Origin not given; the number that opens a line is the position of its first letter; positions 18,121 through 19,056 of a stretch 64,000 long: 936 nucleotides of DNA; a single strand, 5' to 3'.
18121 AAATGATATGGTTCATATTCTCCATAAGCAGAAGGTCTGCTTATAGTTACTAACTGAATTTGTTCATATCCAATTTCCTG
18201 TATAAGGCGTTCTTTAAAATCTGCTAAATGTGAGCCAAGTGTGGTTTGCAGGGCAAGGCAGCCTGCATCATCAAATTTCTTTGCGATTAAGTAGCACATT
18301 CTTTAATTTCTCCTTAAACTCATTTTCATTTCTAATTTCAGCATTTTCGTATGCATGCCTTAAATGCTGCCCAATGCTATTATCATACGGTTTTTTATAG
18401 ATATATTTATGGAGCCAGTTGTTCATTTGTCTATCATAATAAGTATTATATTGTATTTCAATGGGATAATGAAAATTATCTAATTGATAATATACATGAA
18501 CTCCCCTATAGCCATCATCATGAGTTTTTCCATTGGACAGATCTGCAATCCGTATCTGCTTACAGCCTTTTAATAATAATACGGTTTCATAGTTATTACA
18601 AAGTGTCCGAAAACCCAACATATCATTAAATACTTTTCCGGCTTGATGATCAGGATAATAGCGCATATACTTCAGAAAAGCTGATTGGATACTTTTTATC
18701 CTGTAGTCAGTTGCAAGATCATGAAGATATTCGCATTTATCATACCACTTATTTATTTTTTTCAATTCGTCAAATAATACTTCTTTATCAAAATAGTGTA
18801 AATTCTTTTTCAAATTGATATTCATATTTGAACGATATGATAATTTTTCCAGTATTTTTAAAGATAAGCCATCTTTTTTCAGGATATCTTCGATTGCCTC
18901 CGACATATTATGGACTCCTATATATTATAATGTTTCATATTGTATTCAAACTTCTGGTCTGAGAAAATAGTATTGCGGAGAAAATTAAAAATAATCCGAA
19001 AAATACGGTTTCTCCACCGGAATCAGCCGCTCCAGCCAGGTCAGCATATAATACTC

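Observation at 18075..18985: AT-rich two-gene insertion: a divergent RelA/SpoT-domain (SAS-like) protein with a 74-aa partner overlapping it by 29 nt, a candidate toxSAS toxin-antitoxin or defence module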

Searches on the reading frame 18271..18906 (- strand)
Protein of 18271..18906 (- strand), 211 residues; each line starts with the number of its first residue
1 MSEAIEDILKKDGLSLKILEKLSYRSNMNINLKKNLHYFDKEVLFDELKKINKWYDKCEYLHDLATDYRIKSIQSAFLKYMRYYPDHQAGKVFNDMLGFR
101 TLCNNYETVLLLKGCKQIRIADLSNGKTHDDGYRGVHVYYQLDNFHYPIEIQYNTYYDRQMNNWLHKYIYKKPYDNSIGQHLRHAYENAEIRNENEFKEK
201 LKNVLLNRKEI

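Call 4: search_protein_families(library=pfam, proteins=[window:18271-18906:-], max_evalue=1)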
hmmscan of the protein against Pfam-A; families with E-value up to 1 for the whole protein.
window:18271-18906:- (211 aa): 2 families
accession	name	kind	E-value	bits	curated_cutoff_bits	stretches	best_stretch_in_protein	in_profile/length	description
PF04607.23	RelA_SpoT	-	6.5e-06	26.8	27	1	69-172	2-110/113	Region found in RelA / SpoT proteins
PF13173.12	AAA_14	-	0.15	12.5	27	1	36-84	58-107/129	AAA domain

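Call 5: search_protein_families(library=ncbifam, proteins=[window:18271-18906:-], max_evalue=1)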
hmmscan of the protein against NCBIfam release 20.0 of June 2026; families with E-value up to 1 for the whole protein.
window:18271-18906:- (211 aa): 0 families

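Call 6: search_protein_families(library=padloc, proteins=[window:18271-18906:-], max_evalue=1)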
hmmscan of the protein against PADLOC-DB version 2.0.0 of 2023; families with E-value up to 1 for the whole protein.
window:18271-18906:- (211 aa): 1 family
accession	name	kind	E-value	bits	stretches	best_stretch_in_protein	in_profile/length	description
PDLC04999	PDC-S33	-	0.0029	15.1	1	66-156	68-169/349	-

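Call 7: search_solved_structures(query=window:18271-18906:-, max_evalue=10, show_alignments=3)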
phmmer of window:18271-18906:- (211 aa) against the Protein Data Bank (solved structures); distinct sequences matched with E-value up to 10: 3.
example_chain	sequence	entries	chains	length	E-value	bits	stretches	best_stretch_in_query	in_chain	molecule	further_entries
8pu4_A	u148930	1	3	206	7.3e-67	228.5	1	8-210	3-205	RelA/SpoT domain-containing protein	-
8pu1_B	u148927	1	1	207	1e-66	228.1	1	8-210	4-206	RelA/SpoT domain-containing protein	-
8pu3_C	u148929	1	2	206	1.1e-66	227.9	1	8-210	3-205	FaRel2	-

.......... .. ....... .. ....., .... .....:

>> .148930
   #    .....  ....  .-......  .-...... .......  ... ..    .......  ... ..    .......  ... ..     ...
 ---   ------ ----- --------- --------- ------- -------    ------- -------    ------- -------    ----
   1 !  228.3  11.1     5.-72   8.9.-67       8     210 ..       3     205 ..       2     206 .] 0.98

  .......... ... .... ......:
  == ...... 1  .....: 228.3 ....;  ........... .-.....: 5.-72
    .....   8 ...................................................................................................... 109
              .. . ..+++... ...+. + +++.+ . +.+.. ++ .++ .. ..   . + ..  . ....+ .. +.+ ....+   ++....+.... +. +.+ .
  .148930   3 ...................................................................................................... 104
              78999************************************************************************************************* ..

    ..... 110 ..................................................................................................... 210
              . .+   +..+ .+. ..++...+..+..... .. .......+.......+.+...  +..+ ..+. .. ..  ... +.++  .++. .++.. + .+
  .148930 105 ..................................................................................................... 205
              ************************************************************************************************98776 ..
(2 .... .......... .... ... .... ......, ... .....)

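Call 16: find_homologous_proteins(query=window:18271-18906:-, max_evalue=0.001)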
Query window:18271-18906:- (211 aa): 2159 proteins with E <= 0.001 among 2274 candidates; the best 120 are listed.
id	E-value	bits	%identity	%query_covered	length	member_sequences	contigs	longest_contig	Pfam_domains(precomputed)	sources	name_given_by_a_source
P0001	8.1e-122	423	89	100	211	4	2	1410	PF04607.24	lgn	-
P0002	1.4e-120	419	88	100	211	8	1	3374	PF04607.24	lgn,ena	-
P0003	2.6e-116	405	85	100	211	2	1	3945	PF04607.24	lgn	-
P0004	1.8e-115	402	85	98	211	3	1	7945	PF04607.24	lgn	-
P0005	1.2e-111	390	83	100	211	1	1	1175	PF04607.24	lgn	-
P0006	1.4e-111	389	81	100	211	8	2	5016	PF04607.24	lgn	-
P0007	6.7e-110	384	79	100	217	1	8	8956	PF04607.24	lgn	-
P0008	4.8e-105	368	77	100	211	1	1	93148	PF04607.24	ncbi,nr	ncbi:MAG: hypothetical protein NC517_02695 [Firmicutes bacterium]|nr:hypothetical protein [Bacillota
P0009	6.5e-105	368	77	100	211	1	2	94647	PF04607.24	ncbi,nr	ncbi:MAG: hypothetical protein NC123_04885 [Butyrivibrio sp.]|nr:hypothetical protein [Acetatifactor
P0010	2.9e-103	362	76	100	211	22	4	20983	PF04607.24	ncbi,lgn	-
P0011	8.9e-103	361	75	100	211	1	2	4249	PF04607.24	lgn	-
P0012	3.6e-101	355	74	99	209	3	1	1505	PF04607.24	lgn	-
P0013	4.4e-99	349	75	98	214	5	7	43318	PF04607.24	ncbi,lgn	-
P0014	4.4e-98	345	74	98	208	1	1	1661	PF04607.24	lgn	-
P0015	6.6e-98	345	73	98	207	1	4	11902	PF04607.24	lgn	-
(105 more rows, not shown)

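Call 18: find_related_loci(query=A1, collection=genome_contigs, flank=6000)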
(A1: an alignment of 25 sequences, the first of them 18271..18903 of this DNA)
Query A1 (210 aa) in genome_contigs; peptide patterns used: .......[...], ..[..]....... (x = any residue, [..] = any of these).
308 stretches matched a pattern; 264 encode a relative of the query (tblastn E <= 1e-3); the best 80 are kept; 80 distinct loci.
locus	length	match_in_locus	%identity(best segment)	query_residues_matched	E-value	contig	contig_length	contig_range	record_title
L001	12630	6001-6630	89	1-210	1e-125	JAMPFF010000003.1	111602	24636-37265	MAG: Clostridium sp. isolate NALB_7861_15 Scaffold_#3__SCF_003___111602_bp, whole genome shotgun sequence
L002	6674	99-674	90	19-210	1e-116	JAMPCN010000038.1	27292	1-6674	MAG: Bacillus sp. (in: firmicutes) isolate NALB_7821b_26 Scaffold_#38__SCF_038___27292_bp, whole genome shotgun sequence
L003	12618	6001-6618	79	5-210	3e-108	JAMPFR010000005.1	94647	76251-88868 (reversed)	MAG: Acetatifactor muris isolate NALB_7861_3 Scaffold_#5__SCF_005___94647_bp, whole genome shotgun sequence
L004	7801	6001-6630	76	1-210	4e-107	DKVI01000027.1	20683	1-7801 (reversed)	MAG TPA_asm: Lachnospiraceae bacterium UBA7182 UBA7182_contig_7119, whole genome shotgun sequence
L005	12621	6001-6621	73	4-210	7e-103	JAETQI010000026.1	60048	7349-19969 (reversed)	MAG: Lachnospiraceae bacterium isolate S26_Bin4 scaffold_495_2, whole genome shotgun sequence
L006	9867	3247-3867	71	4-210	1e-101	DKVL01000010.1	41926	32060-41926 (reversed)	MAG TPA_asm: Lachnospiraceae bacterium UBA7179 UBA7179_contig_7281, whole genome shotgun sequence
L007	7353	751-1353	73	4-204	4e-100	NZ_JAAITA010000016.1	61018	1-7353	Blautia hansenii strain MSK.15.26 NODE_16_length_61018_cov_45.7465, whole genome shotgun sequence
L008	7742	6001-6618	71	5-210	5e-100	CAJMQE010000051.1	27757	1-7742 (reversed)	TPA_asm: uncultured bacterium isolate SRR7721891-bin.10 genome assembly, contig: NODE_466_length_27757_cov_31.402209, wh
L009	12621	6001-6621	71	4-210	2e-99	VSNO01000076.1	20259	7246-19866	MAG: Lachnospiraceae bacterium isolate SC1151_S4_bin.10 SC1151_S4_SC1151_S4_bin.10_contig_76, whole genome shotgun seque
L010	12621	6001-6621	70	4-210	1e-99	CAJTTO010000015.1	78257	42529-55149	MAG TPA_asm: uncultured Lachnospiraceae bacterium isolate MGBC113610 genome assembly, contig: MGBC113610.15, whole genom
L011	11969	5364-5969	71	4-205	4e-99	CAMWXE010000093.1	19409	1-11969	MAG TPA_asm: uncultured Lachnospiraceae bacterium isolate SRR14411258_bin.8_metawrap_v1.3_MAG genome assembly, contig: N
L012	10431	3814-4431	75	5-210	1e-98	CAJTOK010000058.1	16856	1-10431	MAG TPA_asm: uncultured Lachnospiraceae bacterium isolate MGBC103936 genome assembly, contig: MGBC103936.58, whole genom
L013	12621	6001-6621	70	4-210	4e-98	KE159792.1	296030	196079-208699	Dorea sp. 5-2 genomic scaffold acPFE-supercont1.8, whole genome shotgun sequence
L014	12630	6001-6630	67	1-210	1e-97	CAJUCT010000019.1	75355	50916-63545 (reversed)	MAG TPA_asm: uncultured Acetatifactor sp. isolate MGBC118768 genome assembly, contig: MGBC118768.19, whole genome shotgu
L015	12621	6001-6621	69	4-210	2e-97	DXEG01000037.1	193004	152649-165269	MAG TPA_asm: Candidatus Blautia faecipullorum isolate ChiSxjej6B18-2004 ChiSxjej6B18M5__C136062_L193004_SAMN08009924, wh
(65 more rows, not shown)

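Call 38: search_protein_families(library=pfam, alignment_id=A2, max_evalue=0.00001)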
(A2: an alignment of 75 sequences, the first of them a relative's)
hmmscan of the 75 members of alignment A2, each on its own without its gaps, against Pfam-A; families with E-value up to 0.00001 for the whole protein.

A. member 1, L001:5125-5805:+ (227 aa): 0 families

B. families by the number of members that match (of 75 scanned): 52 families (the first 25 are shown)
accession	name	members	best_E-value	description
PF03462.23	PCRF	13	5e-78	PCRF domain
PF00472.26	RF-1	13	5.8e-43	RF-1 domain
PF14057.11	GGGtGRT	3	9.6e-192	GGGtGRT protein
PF00575.29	S1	3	1.1e-19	S1 RNA binding domain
PF23459.1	S1_RRP5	3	2.1e-09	RRP5 S1 domain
PF14280.11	DUF4365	3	2.4e-07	Domain of unknown function (DUF4365)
PF05580.18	Peptidase_S55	2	1.4e-82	SpoIVB peptidase S55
PF00589.27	Phage_integrase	2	2.9e-16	Phage integrase family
PF22359.2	Big-like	2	7.1e-11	Bacterial Ig-like domain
PF02547.20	Queuosine_synth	1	9.4e-148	Queuosine biosynthesis protein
PF00563.25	EAL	1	4.3e-64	EAL domain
PF03193.22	RsgA_GTPase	1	1.3e-56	RsgA GTPase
PF01261.30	AP_endonuc_2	1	3.1e-55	Xylose isomerase-like TIM barrel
PF13166.12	AAA_13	1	7.2e-54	AAA domain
PF02632.19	BioY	1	7.2e-38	BioY family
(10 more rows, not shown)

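Call 39: search_protein_families(library=pfam, alignment_id=A3, max_evalue=0.00001)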
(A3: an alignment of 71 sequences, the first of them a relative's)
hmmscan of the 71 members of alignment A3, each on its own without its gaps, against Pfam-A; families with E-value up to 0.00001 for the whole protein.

A. member 1, L001:7086-8618:+ (511 aa): 0 families

B. families by the number of members that match (of 71 scanned): 85 families (the first 25 are shown)
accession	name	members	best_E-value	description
PF00072.30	Response_reg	6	7.1e-20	Response regulator receiver domain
PF01814.28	Hemerythrin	4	5.3e-10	Hemerythrin HHE cation binding domain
PF00563.25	EAL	2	3.2e-59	EAL domain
PF00465.25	Fe-ADH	2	2e-27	Iron-containing alcohol dehydrogenase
PF00239.26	Resolvase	2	2e-21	Resolvase, N terminal domain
PF13685.12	Fe-ADH_2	2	1.4e-17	Iron-containing alcohol dehydrogenase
PF04542.20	Sigma70_r2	2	5e-12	Sigma-70 region 2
PF00583.31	Acetyltransf_1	2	5.6e-12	Acetyltransferase (GNAT) family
PF13538.12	UvrD_C_2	2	7.4e-12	UvrD-like helicase C-terminal domain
PF03466.25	LysR_substrate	2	4.4e-11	LysR substrate binding domain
PF13508.13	Acetyltransf_7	2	3e-09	Acetyltransferase (GNAT) domain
PF13361.12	UvrD_C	2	3.2e-09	UvrD-like helicase C-terminal domain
PF00580.27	UvrD-helicase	2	7.8e-08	UvrD/REP helicase N-terminal domain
PF13245.12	AAA_19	2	1.8e-06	AAA domain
PF01443.25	Viral_helicase1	2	2.5e-06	Viral superfamily 1 RNA helicase core domain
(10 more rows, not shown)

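Call 42: search_solved_structures(query=A1, max_evalue=10)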
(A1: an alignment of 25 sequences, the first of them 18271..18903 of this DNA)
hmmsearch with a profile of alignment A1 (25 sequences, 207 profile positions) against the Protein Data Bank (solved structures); distinct sequences matched with E-value up to 10: 7.
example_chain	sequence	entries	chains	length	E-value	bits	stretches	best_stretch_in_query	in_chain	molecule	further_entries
8pu1_B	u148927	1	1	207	3e-98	331.1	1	2-207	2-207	RelA/SpoT domain-containing protein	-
8pu3_C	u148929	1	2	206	4.9e-98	330.4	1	3-207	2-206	FaRel2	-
8pu4_A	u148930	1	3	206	5.3e-98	330.3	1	3-207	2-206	RelA/SpoT domain-containing protein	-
5f2v_V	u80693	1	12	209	0.01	19.1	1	45-197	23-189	GTP pyrophosphokinase YjbM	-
5ded_D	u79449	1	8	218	0.012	18.8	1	44-197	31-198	GTP pyrophosphokinase YjbM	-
5dec_A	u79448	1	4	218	0.012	18.8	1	44-197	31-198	GTP pyrophosphokinase YjbM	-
9y5y_B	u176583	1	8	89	1.3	12.2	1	114-151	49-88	Monobody s19382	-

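Call 43: search_protein_families(library=phrogs, proteins=[window:18271-18906:-], max_evalue=0.01)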
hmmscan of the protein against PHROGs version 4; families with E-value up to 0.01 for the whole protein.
window:18271-18906:- (211 aa): 0 families

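Call 44: list_cluster_members(proteins=[window:18274-18906:-, window:18078-18299:-])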
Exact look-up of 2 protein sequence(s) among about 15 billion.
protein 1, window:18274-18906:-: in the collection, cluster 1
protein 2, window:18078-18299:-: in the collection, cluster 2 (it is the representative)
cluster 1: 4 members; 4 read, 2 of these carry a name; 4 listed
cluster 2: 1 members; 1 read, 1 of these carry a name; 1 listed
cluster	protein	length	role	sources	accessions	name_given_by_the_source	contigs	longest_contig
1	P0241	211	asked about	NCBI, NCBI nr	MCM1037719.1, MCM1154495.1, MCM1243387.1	MAG: hypothetical protein NC314_11140 [Roseburia sp.] | hypothetical protein [Ruminococcus sp.]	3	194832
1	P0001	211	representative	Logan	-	-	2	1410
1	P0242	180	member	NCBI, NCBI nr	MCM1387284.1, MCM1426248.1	MAG: hypothetical protein NC231_08160 [Bacillus sp. (in: Bacteria)] | hypothetical protein [Bacillus sp. (in: firmicutes)]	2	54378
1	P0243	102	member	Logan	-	-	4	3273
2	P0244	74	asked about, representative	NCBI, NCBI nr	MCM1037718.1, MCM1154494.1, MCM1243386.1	MAG: hypothetical protein NC314_11135 [Roseburia sp.] | hypothetical protein [Ruminococcus sp.]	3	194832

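Call 45: find_encoding_contigs(protein=window:18271-18906:-, flank=5000, max_places=6)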
Protein window:18271-18906:- (211 aa): 2 contigs read that carry it; 2 places shown.
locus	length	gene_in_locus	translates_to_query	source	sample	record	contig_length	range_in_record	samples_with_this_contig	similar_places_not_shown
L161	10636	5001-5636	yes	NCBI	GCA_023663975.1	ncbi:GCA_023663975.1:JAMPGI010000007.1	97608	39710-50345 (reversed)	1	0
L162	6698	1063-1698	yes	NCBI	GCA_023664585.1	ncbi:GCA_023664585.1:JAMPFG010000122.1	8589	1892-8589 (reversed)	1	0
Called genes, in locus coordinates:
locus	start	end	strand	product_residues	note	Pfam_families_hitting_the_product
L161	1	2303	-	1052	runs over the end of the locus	PF00133:tRNA-synt_1, PF01406:tRNA-synt_1e (faint), PF09334:tRNA-synt_1g, PF08264:Anticodon_1, PF19302:DUF5915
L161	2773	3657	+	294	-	PF02645:DegV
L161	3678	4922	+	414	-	PF13527:Acetyltransf_9, PF00583:Acetyltransf_1 (weak), PF13508:Acetyltransf_7 (faint), PF17668:Acetyltransf_17, PF13530:SCP2_2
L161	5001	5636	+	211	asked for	PF04607:RelA_SpoT (weak)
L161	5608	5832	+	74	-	PF20476:DUF6718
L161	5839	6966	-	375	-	PF01546:Peptidase_M20, PF07687:M20_dimer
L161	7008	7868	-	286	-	PF12911:OppC_N, PF00528:BPD_transp_1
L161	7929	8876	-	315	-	PF19300:BPD_transp_1_N (weak), PF00528:BPD_transp_1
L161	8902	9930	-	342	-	PF00005:ABC_tran, PF08352:oligo_HPY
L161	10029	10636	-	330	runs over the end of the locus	PF02463:SMC_N, PF00005:ABC_tran, PF13304:AAA_21 (weak), PF08352:oligo_HPY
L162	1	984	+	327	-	PF00583:Acetyltransf_1 (weak), PF13508:Acetyltransf_7 (faint), PF13527:Acetyltransf_9, PF17668:Acetyltransf_17, PF13530:SCP2_2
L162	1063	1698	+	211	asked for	PF04607:RelA_SpoT (weak)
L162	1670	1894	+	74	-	PF20476:DUF6718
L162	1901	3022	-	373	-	PF01546:Peptidase_M20, PF07687:M20_dimer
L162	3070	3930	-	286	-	PF12911:OppC_N, PF00528:BPD_transp_1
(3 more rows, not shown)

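Call 54: search_dna_similar(query=window:18274-18906:-, collection=phages, mode=protein, max_evalue=0.00001, max_rows=15)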
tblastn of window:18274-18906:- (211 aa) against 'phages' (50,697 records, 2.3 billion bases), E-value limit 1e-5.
No match.

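Call 55: search_dna_similar(query=window:18274-18906:-, collection=plasmids, mode=protein, max_evalue=0.00001, max_rows=15)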
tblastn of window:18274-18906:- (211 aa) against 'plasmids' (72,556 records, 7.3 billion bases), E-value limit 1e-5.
Records with a match: 9; places in all: 9; records where one place covers at least 80% of the query: 8.
Best place of each record, by identity: <60% 9.
By first word of the organism name: Clostridium 5; Clostridioides 3; Cetobacterium 1.
By predicted mobility (MOB-suite, as given by PLSDB): non-mobilizable 8; mobilizable 1.
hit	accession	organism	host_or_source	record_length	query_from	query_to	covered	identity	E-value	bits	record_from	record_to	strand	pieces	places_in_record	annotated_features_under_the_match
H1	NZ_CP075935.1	Clostridium perfringens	feces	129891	14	206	91%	46.6%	2e-46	170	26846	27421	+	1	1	hypothetical protein | DUF6718 family protein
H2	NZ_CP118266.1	Clostridium perfringens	sheep,fecal sample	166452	14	206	91%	46.6%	2e-46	170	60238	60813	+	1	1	hypothetical protein | DUF6718 family protein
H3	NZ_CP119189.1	Clostridium perfringens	goat,fecal sample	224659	14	206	91%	46.6%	2e-46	170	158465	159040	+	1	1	hypothetical protein | DUF6718 family protein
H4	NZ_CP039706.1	Clostridium butyricum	Homo sapiens,isolation from The first ...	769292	16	202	89%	46.5%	2e-38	147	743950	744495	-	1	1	hypothetical protein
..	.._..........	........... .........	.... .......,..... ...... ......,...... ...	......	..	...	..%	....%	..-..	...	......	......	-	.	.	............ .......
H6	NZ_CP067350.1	Clostridioides sp. ES-S-0107-01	soil,soil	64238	13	211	94%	42.7%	3e-44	164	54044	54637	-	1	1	hypothetical protein | DUF6718 family protein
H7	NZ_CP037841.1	Clostridioides difficile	-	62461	13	211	94%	42.2%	4e-44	163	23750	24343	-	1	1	RelA/SpoT family protein | DUF6718 family protein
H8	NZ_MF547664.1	Clostridioides difficile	hospital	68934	13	211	94%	41.2%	2e-42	159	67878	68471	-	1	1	hypothetical protein | DUF6718 family protein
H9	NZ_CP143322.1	Cetobacterium somerae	intestine of Yellow Catfish,pure culture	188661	91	171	38%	39.5%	2e-6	55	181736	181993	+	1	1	hypothetical protein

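Call 56: find_related_loci(query=A1, collection=viral_contigs, flank=3000)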
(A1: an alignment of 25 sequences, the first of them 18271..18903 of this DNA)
Query A1 (210 aa) in viral_contigs; peptide patterns used: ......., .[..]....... (x = any residue, [..] = any of these).
33 stretches matched a pattern; 12 encode a relative of the query (tblastn E <= 1e-3); 12 distinct loci.
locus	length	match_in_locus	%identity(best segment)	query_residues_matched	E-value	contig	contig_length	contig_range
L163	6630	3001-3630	68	1-210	6e-95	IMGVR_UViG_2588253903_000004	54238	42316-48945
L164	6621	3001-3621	63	4-210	1e-89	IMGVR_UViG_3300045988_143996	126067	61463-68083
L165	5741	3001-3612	55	6-209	9e-79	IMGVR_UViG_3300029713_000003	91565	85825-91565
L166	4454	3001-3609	57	5-208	7e-75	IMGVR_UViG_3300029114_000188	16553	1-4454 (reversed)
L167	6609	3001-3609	57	5-208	1e-74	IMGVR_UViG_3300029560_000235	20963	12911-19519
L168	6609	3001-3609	57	5-208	1e-74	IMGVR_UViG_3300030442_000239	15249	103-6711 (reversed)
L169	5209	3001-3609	57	5-208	1e-74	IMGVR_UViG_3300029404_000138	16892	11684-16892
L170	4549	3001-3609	56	5-208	9e-74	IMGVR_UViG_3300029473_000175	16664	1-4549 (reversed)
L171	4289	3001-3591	54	7-204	3e-68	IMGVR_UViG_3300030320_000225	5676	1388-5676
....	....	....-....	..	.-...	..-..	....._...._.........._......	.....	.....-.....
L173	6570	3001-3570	42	15-208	8e-41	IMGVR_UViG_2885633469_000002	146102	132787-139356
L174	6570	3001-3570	42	15-208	5e-41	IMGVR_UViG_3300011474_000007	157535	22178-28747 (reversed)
